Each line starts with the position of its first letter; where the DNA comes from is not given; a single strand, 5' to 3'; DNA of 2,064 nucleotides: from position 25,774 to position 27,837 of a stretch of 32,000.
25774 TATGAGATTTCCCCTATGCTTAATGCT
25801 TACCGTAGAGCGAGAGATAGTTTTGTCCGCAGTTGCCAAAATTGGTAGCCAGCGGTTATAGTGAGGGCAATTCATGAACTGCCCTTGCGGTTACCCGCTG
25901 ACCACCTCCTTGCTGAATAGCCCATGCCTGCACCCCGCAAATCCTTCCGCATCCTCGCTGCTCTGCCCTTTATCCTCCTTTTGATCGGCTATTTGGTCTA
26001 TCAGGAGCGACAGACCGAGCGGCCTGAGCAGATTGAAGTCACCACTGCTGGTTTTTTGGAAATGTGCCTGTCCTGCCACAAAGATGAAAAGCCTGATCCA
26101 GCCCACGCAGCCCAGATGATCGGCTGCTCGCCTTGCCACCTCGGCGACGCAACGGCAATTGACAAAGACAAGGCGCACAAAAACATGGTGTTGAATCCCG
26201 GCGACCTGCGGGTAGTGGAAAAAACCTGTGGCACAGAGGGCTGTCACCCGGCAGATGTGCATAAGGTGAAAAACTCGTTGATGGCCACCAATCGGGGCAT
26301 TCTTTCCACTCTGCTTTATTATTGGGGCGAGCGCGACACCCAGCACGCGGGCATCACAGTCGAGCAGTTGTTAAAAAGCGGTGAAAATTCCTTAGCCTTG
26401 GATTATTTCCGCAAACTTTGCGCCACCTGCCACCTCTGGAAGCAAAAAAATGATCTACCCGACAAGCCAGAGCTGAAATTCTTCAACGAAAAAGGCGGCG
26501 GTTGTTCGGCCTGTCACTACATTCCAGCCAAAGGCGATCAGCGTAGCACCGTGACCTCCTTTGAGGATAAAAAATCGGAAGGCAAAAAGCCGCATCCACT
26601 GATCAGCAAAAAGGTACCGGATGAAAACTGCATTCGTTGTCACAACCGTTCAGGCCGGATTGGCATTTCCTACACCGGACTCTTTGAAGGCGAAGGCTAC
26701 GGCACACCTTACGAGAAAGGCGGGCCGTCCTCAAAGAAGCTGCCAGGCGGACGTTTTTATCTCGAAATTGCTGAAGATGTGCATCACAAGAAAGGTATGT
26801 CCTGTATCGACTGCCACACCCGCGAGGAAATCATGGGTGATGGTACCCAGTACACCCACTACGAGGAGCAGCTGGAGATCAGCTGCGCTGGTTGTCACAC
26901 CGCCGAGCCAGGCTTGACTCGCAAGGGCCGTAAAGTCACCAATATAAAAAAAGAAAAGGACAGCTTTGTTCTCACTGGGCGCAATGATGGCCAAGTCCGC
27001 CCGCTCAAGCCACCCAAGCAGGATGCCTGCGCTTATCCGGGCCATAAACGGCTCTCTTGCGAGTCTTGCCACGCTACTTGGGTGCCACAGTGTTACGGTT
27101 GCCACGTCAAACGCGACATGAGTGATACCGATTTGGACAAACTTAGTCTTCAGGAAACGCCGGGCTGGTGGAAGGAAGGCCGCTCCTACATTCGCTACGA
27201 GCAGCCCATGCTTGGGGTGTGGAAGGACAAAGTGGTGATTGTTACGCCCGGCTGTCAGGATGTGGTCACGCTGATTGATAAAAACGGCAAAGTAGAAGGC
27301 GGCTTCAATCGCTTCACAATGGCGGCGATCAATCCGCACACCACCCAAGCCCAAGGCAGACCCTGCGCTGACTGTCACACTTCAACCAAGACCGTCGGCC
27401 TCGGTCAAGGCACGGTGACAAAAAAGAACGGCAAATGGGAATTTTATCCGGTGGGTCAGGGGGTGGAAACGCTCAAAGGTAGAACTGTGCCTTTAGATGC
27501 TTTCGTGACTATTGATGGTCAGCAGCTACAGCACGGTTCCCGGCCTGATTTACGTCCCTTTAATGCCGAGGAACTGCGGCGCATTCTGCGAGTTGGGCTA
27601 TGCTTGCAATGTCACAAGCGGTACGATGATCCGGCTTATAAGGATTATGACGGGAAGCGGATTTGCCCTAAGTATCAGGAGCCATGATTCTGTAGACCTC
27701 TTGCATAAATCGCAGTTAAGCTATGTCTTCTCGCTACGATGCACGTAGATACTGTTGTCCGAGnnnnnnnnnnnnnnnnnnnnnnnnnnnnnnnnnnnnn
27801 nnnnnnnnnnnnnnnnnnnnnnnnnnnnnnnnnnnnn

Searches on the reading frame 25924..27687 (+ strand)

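Call 64: search_protein_families(library=pfam, proteins=[window:25924-27687:+], max_evalue=0.001)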
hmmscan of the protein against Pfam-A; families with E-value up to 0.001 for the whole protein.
window:25924-27687:+ (587 aa): 3 families
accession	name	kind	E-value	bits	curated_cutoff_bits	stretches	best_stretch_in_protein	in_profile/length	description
PF14522.11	Cytochrome_C7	-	7.7e-10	38.9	24.8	0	472-566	5-50/67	Cytochrome c7 and related cytochrome c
PF14537.11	Cytochrom_c3_2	-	2e-08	35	25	0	47-110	8-66/79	Cytochrome c3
PF02085.21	Cytochrom_CIII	-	0.00021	22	22.9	0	287-329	37-86/101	Class III cytochrome C family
